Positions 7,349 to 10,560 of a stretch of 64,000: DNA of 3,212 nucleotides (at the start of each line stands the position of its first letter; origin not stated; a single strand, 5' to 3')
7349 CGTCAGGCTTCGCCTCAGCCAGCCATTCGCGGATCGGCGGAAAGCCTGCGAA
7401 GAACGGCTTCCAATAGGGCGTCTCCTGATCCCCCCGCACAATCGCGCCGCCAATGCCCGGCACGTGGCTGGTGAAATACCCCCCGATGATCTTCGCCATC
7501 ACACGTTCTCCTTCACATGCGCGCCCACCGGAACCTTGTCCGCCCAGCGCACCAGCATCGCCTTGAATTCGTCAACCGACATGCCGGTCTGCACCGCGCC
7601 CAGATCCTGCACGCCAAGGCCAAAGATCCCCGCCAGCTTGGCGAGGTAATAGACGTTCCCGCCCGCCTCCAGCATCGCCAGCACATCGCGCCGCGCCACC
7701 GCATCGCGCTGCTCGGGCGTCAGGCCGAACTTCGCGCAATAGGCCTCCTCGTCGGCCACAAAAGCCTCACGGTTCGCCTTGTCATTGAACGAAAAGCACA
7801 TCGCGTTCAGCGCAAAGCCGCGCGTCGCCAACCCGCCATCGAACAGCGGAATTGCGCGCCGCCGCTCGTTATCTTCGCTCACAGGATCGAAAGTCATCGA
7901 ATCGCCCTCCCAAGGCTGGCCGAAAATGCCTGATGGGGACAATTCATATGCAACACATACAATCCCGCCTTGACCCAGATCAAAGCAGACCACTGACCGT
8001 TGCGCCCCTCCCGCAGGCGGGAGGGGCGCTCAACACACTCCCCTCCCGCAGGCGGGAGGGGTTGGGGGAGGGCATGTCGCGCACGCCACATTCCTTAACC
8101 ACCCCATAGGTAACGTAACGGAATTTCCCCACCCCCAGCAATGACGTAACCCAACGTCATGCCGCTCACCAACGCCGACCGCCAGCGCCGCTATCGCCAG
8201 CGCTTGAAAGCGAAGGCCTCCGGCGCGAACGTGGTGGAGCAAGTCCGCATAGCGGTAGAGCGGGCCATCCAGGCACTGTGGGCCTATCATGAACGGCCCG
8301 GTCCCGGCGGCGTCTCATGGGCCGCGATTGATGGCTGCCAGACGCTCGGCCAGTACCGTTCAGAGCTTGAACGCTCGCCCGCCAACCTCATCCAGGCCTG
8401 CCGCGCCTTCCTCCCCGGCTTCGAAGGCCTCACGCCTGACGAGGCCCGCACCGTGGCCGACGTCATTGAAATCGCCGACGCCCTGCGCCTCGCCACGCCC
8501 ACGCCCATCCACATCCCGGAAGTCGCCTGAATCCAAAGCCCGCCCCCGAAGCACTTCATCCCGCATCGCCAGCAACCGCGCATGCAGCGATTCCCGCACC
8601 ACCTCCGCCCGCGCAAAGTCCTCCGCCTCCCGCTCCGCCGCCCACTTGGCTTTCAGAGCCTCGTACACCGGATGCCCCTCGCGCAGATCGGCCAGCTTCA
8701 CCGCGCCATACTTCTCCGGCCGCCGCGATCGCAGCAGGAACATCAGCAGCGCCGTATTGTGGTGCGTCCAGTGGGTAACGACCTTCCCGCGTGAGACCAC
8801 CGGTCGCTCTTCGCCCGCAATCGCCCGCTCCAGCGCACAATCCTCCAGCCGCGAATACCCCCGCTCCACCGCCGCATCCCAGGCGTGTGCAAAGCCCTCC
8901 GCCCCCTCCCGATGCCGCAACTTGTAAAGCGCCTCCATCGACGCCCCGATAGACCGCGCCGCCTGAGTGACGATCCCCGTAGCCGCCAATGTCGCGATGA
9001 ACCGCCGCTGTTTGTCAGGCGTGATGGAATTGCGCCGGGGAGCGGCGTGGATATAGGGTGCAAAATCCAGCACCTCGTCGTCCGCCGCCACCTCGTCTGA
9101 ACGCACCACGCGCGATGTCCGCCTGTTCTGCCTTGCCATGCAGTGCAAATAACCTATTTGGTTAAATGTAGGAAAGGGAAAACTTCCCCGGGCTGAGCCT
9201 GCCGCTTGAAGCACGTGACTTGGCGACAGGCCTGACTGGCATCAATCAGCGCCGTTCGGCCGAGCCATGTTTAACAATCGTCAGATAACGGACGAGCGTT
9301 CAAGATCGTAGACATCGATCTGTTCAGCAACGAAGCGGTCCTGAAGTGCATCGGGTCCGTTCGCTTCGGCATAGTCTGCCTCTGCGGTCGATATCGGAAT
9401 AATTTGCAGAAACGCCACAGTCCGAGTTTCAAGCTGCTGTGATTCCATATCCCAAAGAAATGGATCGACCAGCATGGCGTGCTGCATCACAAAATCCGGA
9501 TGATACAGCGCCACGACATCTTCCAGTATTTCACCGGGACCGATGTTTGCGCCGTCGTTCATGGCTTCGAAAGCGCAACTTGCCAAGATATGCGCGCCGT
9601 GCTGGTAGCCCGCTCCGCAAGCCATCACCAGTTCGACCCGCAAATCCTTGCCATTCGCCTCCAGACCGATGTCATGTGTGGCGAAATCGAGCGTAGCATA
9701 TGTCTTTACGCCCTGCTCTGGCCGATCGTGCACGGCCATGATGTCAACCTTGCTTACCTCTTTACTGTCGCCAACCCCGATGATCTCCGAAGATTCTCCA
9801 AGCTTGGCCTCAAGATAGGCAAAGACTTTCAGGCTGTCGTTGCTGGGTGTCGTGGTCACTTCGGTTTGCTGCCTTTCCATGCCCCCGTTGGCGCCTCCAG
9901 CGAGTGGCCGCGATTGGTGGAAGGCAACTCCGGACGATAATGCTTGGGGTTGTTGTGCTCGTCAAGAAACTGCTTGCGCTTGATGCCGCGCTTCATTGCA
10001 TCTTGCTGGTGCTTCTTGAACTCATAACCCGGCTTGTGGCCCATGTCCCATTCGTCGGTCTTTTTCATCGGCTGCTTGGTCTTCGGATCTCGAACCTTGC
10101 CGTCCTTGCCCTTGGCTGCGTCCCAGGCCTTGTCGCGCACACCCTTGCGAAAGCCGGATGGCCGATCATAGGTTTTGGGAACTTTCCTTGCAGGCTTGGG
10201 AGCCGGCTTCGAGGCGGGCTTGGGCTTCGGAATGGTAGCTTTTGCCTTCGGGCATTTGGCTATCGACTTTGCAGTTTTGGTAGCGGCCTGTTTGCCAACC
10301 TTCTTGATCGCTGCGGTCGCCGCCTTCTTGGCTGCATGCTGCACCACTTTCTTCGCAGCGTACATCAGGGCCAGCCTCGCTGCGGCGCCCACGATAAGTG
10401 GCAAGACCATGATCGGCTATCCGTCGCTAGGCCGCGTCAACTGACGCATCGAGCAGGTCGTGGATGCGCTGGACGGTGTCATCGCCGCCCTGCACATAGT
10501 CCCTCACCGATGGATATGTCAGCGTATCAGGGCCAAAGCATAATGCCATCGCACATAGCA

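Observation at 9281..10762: Orphan adaptor / GH-E nuclease toxin / SUFU immunity cassette with no delivery system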

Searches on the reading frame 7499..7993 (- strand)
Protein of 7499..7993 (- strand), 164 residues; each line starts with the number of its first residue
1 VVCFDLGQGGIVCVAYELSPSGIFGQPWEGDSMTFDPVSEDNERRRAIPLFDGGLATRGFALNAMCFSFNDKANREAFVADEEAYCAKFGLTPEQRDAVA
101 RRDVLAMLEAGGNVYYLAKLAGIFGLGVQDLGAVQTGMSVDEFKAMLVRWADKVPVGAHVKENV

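Call 3: search_protein_families(library=pfam, proteins=[window:7499-7993:-], max_evalue=0.1)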
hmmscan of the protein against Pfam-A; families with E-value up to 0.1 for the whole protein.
window:7499-7993:- (164 aa): 1 family
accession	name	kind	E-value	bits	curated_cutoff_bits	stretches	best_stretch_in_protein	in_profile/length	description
PF07746.16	LigA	-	8.9e-38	128.7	25.3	1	62-147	1-86/87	Aromatic-ring-opening dioxygenase LigAB, LigA subunit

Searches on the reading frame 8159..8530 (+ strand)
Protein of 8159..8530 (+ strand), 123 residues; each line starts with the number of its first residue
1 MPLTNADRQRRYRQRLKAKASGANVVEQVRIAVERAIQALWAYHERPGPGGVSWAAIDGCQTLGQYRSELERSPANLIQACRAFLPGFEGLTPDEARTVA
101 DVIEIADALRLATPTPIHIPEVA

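Call 3: search_protein_families(library=pfam, proteins=[window:8159-8530:+], max_evalue=0.1)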
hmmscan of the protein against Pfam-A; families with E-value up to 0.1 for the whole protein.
window:8159-8530:+ (123 aa): 0 families

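Call 5: search_protein_families(library=ncbifam, proteins=[window:8159-8530:+], max_evalue=0.1)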
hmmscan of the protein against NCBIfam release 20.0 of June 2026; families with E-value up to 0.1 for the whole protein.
window:8159-8530:+ (123 aa): 0 families

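Call 6: search_protein_families(library=phrogs, proteins=[window:8159-8530:+], max_evalue=0.01)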
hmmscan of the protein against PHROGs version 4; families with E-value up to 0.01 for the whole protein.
window:8159-8530:+ (123 aa): 1 family
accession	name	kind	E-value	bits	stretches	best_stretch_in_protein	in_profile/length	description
phrog_2425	-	unknown function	0.00075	20.3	1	54-100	11-57/86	-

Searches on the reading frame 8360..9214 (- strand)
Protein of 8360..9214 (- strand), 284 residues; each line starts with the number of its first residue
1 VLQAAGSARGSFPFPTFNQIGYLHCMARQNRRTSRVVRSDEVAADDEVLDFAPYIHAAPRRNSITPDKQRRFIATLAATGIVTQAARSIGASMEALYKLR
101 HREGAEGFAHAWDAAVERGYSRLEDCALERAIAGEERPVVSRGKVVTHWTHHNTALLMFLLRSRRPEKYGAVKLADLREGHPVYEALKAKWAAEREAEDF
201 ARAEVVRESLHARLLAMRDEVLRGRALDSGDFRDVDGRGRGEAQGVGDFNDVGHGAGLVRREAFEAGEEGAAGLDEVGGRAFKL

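Call 3: search_protein_families(library=pfam, proteins=[window:8360-9214:-], max_evalue=0.1)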
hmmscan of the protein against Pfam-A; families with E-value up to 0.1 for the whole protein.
window:8360-9214:- (284 aa): 0 families

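Call 5: search_protein_families(library=ncbifam, proteins=[window:8360-9214:-], max_evalue=0.1)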
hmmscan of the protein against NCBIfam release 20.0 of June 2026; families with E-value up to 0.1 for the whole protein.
window:8360-9214:- (284 aa): 0 families

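Call 6: search_protein_families(library=phrogs, proteins=[window:8360-9214:-], max_evalue=0.01)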
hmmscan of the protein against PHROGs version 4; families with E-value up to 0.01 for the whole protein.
window:8360-9214:- (284 aa): 1 family
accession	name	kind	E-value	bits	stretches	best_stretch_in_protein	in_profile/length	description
phrog_4044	-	head and packaging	8e-21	75.3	1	63-186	23-145/180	terminase small subunit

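Call 91: search_protein_families(library=padloc, proteins=[window:8360-9214:-], max_evalue=0.01)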
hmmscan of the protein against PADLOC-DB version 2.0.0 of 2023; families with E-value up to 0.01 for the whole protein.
window:8360-9214:- (284 aa): 0 families

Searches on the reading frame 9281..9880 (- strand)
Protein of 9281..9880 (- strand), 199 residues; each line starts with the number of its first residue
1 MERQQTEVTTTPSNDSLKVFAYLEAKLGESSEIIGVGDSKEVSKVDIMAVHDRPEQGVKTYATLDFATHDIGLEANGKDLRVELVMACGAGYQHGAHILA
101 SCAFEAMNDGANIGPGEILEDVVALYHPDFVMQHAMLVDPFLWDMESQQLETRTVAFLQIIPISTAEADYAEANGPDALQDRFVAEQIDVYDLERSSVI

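Call 3: search_protein_families(library=pfam, proteins=[window:9281-9880:-], max_evalue=0.1)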
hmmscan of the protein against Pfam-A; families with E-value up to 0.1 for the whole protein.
window:9281-9880:- (199 aa): 1 family
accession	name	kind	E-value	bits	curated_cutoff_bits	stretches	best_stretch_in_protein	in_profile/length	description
PF05076.18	SUFU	-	7.2e-27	94.8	25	1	43-195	3-171/172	Suppressor of fused protein (SUFU)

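Call 5: search_protein_families(library=ncbifam, proteins=[window:9281-9880:-], max_evalue=0.1)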
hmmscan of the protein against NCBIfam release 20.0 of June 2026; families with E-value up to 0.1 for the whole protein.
window:9281-9880:- (199 aa): 0 families

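Call 6: search_protein_families(library=phrogs, proteins=[window:9281-9880:-], max_evalue=0.01)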
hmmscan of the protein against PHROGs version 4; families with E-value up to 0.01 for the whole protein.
window:9281-9880:- (199 aa): 0 families

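Call 90: search_solved_structures(query=window:9281-9880:-, max_evalue=0.01)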
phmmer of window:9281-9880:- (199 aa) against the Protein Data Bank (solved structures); distinct sequences matched with E-value up to 0.01: 0.

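Call 91: search_protein_families(library=padloc, proteins=[window:9281-9880:-], max_evalue=0.01)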
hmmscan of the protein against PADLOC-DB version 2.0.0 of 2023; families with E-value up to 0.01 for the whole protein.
window:9281-9880:- (199 aa): 0 families

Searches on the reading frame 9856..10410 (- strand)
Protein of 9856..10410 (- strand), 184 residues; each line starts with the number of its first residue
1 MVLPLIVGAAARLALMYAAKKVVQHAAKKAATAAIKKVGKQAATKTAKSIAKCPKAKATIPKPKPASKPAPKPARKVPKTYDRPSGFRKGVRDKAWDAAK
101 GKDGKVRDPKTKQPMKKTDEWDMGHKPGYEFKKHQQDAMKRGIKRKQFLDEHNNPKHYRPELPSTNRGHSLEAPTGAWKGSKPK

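Call 3: search_protein_families(library=pfam, proteins=[window:9856-10410:-], max_evalue=0.1)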
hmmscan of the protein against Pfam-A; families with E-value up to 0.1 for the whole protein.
window:9856-10410:- (184 aa): 2 families
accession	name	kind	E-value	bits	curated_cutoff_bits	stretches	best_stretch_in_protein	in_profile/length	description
PF14410.12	GH-E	-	5.3e-25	88.3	25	1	103-172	1-68/68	HNH/ENDO VII superfamily nuclease with conserved GHE residues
PF04818.19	CID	-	0.047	14.4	23.9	0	11-55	49-93/120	CID domain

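Call 5: search_protein_families(library=ncbifam, proteins=[window:9856-10410:-], max_evalue=0.1)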
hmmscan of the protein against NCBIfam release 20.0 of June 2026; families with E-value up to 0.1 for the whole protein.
window:9856-10410:- (184 aa): 0 families

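Call 6: search_protein_families(library=phrogs, proteins=[window:9856-10410:-], max_evalue=0.01)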
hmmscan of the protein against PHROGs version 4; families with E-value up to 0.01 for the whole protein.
window:9856-10410:- (184 aa): 0 families

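Call 7: find_homologous_proteins(query=window:9856-10410:-)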
Query window:9856-10410:- (184 aa): 198 proteins with E <= 0.001 among 657 candidates; the best 120 are listed.
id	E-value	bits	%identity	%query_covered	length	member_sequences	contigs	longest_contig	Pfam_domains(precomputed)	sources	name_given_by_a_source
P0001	2.1e-103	362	100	92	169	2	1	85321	PF14410.13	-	-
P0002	9.0e-58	214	56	100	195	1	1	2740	PF14410.13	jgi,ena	-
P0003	3.1e-50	189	55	98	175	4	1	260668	PF14410.13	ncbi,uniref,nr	ncbi:hypothetical protein E2F50_17445 [Rhizobium deserti]|uniref:Toxin YqcG C-terminal domain-contai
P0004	7.4e-47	178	67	59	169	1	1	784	PF14410.13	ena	-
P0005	8.8e-44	168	70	55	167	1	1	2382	PF14410.13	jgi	jgi:predicted ribonuclease toxin of YeeF-YezG toxin-antitoxin module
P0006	1.2e-43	168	60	79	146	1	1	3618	PF14410.13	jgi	jgi:predicted ribonuclease toxin of YeeF-YezG toxin-antitoxin module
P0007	2.3e-43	167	62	74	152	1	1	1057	PF14410.13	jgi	jgi:predicted ribonuclease toxin of YeeF-YezG toxin-antitoxin module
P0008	1.8e-42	164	67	62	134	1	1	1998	PF14410.13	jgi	jgi:predicted ribonuclease toxin of YeeF-YezG toxin-antitoxin module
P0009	4.7e-42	162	61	78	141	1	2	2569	PF14410.13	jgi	jgi:predicted ribonuclease toxin of YeeF-YezG toxin-antitoxin module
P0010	5.1e-42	162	69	58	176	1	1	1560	PF14410.13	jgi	jgi:predicted ribonuclease toxin of YeeF-YezG toxin-antitoxin module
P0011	7.1e-42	162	67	55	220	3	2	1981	PF14410.13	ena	-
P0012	4.5e-41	159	66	61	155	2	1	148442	PF14410.13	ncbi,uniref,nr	ncbi:hypothetical protein EDM57_02245 [Brevibacillus gelatini]|uniref:Toxin YqcG C-terminal domain-c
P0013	4.9e-41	159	59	73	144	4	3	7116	PF14410.13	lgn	-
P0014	6.2e-41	159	56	78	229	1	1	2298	PF14410.13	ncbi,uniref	ncbi:HNH/ENDO VII family nuclease, partial [Ornithinibacillus contaminans]|uniref:HNH/ENDO VII famil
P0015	7.2e-41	159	71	54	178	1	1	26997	PF14410.13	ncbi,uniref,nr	ncbi:HNH/ENDO VII family nuclease, partial [Schinkia azotoformans]|uniref:HNH/ENDO VII family nuclea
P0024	4.9e-40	156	49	98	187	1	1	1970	PF14410.13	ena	-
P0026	7.8e-40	155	51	98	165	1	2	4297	PF14410.13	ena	-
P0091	1.4e-34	138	44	98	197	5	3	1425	PF14410.13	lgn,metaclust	metaclust:\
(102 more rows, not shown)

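Call 10: find_encoding_contigs(protein=P0003, flank=8000, max_places=3)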
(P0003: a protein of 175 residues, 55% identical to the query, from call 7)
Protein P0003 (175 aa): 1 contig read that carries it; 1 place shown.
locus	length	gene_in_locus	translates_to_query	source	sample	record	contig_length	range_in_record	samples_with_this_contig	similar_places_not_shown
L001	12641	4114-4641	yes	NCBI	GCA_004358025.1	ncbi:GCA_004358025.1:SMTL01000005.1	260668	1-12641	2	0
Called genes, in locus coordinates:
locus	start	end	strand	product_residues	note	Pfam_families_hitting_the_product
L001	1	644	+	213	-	PF04717:Phage_base_V, PF22178:Gp5_trimer_C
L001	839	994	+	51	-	-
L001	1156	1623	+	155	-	-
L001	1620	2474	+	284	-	-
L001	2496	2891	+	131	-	PF05488:PAAR_motif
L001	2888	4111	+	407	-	PF13503:DUF4123 (faint)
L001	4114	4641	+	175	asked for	PF14410:GH-E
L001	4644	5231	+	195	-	PF05076:SUFU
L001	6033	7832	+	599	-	PF13520:AA_permease_2, PF02705:K_trans (weak)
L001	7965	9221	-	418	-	PF00999:Na_H_Exchanger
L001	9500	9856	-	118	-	PF00072:Response_reg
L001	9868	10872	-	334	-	PF00989:PAS (weak), PF08448:PAS_4, PF13426:PAS_9 (weak), PF07536:HWE_HK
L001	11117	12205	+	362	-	PF13545:HTH_Crp_2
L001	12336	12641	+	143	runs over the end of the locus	PF00072:Response_reg (weak)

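Call 11: find_encoding_contigs(protein=P0026, flank=5000, max_places=3)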
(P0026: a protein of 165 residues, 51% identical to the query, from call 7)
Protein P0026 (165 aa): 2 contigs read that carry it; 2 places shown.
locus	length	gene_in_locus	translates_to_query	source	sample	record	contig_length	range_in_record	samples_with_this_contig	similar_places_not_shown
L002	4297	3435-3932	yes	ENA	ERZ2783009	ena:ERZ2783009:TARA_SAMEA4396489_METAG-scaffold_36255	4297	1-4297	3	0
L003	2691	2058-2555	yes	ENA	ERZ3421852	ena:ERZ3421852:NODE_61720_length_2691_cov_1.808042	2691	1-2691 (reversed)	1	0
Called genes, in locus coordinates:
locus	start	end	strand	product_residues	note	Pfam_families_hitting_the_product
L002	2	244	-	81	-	?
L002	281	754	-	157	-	-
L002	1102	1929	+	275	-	PF06707:DUF1194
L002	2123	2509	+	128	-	PF05488:PAAR_motif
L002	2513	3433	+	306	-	PF13503:DUF4123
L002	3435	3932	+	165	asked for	PF14410:GH-E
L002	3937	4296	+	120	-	?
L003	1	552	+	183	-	?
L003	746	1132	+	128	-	PF05488:PAAR_motif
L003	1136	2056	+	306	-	PF13503:DUF4123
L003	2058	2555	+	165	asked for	PF14410:GH-E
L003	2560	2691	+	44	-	?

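Call 12: find_encoding_contigs(protein=P0002, flank=5000, max_places=3)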
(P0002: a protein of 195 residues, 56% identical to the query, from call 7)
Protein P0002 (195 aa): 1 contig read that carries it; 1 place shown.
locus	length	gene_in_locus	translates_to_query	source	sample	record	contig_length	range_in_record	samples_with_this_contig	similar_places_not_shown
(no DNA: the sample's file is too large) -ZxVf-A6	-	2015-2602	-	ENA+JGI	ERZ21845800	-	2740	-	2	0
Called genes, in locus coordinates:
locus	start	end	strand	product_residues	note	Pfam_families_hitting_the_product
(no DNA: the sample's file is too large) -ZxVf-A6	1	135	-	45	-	?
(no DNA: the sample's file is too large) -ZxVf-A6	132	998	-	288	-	PF02798:GST_N (weak), PF13409:GST_N_2 (faint), PF00043:GST_C, PF13410:GST_C_2, PF14497:GST_C_3 (weak), PF21972:Arc1p_N_like (weak)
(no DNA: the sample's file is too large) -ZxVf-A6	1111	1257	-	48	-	-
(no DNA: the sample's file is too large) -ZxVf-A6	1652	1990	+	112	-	-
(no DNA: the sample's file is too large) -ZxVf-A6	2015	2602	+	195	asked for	PF14410:GH-E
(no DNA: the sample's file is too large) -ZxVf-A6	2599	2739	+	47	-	?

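Call 75: find_homologous_proteins(query=window:9856-10410:-, region=1-62, max_evalue=0.01)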
Query window:9856-10410:-, residues 1-62 (62 aa): 1 proteins with E <= 0.01 among 217 candidates.
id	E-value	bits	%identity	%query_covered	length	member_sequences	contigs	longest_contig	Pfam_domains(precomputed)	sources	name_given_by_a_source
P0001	9.6e-15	71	100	76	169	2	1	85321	PF14410.13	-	-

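Call 80: find_encoding_contigs(protein=P0024, flank=5000, max_places=3)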
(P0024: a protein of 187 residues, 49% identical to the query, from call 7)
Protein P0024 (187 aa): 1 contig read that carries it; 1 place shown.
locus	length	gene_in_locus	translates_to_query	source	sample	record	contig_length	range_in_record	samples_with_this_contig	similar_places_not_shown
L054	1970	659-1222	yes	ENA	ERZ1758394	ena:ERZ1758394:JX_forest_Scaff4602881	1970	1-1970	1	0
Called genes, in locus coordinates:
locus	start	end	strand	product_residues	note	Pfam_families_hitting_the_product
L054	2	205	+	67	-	?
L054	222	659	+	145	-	-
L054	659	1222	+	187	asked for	PF14410:GH-E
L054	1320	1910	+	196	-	PF05076:SUFU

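Call 81: find_encoding_contigs(protein=P0091, flank=5000, max_places=3)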
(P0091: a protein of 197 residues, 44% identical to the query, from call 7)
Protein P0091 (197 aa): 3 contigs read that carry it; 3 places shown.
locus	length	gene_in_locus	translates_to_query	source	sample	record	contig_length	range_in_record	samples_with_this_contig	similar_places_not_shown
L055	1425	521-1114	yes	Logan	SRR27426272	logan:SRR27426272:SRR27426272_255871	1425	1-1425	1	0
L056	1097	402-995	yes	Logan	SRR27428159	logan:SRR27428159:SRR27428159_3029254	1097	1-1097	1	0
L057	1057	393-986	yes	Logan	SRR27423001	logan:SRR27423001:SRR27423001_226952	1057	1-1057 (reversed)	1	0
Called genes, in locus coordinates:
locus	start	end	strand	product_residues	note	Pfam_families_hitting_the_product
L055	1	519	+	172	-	?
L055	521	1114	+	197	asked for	PF14410:GH-E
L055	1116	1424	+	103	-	?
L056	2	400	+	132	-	?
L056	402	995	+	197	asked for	PF14410:GH-E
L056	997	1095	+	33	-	?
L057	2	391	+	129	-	?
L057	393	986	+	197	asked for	PF14410:GH-E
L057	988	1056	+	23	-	?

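Call 89: search_solved_structures(query=window:9856-10410:-, max_evalue=0.01)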
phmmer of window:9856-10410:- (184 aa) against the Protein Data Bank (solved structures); distinct sequences matched with E-value up to 0.01: 0.

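Call 91: search_protein_families(library=padloc, proteins=[window:9856-10410:-], max_evalue=0.01)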
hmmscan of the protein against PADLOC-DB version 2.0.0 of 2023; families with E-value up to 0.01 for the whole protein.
window:9856-10410:- (184 aa): 0 families
